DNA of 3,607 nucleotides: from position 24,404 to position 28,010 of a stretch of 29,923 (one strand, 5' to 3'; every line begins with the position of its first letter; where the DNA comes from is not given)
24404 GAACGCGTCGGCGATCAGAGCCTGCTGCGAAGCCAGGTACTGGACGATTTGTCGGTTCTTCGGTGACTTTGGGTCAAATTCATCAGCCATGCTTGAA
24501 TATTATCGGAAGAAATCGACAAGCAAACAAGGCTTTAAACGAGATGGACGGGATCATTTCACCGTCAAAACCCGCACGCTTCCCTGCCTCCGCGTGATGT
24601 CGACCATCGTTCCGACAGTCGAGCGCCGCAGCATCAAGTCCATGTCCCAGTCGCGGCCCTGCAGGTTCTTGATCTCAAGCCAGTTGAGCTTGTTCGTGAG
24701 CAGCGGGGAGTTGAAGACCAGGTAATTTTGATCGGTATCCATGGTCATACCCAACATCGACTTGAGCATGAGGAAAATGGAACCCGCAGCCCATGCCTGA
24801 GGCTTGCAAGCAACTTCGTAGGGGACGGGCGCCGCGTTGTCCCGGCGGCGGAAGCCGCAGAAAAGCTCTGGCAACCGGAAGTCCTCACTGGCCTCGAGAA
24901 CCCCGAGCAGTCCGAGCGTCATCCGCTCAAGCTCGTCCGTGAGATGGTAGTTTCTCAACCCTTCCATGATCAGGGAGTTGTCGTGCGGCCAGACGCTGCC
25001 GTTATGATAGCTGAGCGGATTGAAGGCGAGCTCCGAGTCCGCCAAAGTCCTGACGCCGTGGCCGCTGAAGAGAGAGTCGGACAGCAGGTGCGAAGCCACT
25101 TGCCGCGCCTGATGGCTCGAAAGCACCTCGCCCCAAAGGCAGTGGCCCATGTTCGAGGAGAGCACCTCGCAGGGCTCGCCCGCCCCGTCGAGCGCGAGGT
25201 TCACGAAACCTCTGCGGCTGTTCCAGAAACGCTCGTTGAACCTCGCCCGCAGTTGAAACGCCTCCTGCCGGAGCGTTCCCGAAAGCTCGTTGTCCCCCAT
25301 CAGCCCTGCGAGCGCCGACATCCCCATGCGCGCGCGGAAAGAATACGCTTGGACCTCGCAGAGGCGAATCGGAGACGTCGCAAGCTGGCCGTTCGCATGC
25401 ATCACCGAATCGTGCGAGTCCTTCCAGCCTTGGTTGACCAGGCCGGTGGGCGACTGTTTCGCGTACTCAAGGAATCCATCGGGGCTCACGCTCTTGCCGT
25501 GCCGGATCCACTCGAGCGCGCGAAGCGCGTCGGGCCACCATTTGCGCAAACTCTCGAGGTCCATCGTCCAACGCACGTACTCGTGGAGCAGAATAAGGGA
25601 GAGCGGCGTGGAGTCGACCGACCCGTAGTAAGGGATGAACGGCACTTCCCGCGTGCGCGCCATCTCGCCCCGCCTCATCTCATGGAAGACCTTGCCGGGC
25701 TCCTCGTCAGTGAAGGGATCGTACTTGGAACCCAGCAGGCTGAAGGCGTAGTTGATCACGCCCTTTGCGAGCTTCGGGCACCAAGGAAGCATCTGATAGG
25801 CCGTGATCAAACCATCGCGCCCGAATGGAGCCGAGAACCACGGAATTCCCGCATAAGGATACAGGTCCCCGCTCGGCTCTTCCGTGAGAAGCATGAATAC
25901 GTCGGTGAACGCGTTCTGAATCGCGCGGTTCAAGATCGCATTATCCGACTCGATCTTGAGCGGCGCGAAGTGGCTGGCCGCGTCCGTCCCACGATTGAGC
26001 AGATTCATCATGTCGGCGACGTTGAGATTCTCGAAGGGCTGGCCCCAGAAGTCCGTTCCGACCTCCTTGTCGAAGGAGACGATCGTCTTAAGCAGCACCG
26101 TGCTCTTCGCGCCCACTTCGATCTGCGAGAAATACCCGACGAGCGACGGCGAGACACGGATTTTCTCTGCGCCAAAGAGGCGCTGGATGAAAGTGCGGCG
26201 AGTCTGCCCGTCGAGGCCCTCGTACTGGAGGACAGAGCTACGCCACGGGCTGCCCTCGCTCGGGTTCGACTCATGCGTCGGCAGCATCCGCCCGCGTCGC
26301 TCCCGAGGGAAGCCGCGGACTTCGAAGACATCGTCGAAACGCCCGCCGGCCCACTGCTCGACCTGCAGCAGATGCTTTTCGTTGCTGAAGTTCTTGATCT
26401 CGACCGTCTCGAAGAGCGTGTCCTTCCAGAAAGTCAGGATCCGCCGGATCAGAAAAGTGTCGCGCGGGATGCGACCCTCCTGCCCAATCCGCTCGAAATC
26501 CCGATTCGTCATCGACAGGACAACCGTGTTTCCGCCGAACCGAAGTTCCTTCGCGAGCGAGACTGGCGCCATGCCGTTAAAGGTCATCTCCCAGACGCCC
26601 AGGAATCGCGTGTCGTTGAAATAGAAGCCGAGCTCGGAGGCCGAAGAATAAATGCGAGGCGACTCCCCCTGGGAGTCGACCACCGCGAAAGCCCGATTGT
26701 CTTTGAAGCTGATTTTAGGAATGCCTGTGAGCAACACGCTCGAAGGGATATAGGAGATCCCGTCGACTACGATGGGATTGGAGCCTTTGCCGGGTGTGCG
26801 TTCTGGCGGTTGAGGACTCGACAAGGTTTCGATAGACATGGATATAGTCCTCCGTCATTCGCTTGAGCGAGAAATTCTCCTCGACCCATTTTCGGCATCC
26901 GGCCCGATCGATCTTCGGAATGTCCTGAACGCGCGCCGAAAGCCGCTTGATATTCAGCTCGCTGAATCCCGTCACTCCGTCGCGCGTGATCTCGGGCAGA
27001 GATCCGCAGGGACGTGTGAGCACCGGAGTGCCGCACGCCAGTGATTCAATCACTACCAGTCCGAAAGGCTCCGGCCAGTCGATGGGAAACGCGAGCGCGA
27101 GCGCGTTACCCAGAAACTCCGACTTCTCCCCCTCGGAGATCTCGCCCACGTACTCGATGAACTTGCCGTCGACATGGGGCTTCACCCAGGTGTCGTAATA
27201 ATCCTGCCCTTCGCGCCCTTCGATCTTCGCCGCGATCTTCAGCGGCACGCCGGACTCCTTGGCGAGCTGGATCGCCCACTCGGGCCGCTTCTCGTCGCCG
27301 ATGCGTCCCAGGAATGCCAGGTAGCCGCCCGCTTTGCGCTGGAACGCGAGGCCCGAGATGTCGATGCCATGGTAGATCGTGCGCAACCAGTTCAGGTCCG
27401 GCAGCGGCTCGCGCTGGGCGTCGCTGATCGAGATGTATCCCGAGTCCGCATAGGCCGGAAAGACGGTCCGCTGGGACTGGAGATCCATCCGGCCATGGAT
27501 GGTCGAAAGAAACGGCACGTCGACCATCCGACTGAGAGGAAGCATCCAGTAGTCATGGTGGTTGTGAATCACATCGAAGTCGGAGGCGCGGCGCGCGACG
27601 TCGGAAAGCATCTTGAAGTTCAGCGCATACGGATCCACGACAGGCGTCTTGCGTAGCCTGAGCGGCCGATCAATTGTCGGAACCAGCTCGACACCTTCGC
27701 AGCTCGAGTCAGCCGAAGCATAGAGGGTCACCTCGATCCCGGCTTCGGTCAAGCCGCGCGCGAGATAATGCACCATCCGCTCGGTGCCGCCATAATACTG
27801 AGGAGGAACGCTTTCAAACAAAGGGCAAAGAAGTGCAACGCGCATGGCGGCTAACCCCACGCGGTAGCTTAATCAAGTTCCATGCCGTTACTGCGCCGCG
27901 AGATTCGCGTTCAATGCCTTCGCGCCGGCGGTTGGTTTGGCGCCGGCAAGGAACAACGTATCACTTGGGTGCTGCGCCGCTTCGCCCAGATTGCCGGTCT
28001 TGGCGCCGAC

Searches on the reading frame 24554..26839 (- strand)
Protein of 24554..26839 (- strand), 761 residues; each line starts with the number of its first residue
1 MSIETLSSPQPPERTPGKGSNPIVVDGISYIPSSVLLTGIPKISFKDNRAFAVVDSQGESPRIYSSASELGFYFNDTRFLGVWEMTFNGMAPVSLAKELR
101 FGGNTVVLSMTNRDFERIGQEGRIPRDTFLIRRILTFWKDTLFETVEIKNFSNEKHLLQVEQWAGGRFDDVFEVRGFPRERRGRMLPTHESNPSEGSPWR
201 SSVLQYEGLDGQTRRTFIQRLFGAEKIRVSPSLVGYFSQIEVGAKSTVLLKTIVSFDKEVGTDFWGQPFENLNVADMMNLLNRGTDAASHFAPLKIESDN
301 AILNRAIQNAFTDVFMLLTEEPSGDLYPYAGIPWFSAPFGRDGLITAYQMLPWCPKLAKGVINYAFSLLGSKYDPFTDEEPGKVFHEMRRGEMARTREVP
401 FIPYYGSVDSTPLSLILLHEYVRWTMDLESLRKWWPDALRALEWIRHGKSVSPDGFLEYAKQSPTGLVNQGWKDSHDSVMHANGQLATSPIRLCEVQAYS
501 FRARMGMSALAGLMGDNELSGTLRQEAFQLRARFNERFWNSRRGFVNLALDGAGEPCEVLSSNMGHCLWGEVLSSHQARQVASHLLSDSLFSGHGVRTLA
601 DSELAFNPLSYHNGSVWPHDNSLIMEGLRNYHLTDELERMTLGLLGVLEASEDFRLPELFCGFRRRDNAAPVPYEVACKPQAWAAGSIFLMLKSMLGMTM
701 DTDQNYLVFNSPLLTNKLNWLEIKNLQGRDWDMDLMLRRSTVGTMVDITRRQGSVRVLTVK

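Call 8: search_protein_families(library=pfam, proteins=[window:24554-26839:-], max_evalue=0.001)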
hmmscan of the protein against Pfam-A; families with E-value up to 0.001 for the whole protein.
window:24554-26839:- (761 aa): 3 families
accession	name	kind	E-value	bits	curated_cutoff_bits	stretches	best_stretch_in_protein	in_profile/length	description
PF14742.11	GDE_N_bis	-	2.9e-30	105.9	22.1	1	46-219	2-164/194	N-terminal domain of (some) glycogen debranching enzymes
PF22422.2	MGH1-like_GH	-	1e-17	65.2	27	1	495-639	174-319/356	Mannosylglycerate hydrolase MGH1-like glycoside hydrolase domain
PF06202.20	GDE_C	-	2e-07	30.7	21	1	403-688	75-365/367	Amylo-alpha-1,6-glucosidase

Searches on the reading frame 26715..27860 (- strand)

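Call 8: search_protein_families(library=pfam, proteins=[window:26715-27860:-], max_evalue=0.001)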
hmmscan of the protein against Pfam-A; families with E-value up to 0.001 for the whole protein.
window:26715-27860:- (381 aa): 4 families
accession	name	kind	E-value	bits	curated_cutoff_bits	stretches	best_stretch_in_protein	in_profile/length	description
PF00534.26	Glycos_transf_1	-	1.5e-16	60.9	26.4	1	180-300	17-139/172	Glycosyl transferases group 1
PF13439.12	Glyco_transf_4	-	1.1e-14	55.2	28.5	1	23-168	1-168/170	Glycosyltransferase Family 4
PF13692.12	Glyco_trans_1_4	-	4.5e-11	43.6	27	1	181-299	4-122/142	Glycosyl transferases group 1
PF13579.12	Glyco_trans_4_4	-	2.7e-08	34.7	29.7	1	24-135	1-115/158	Glycosyl transferase 4-like domain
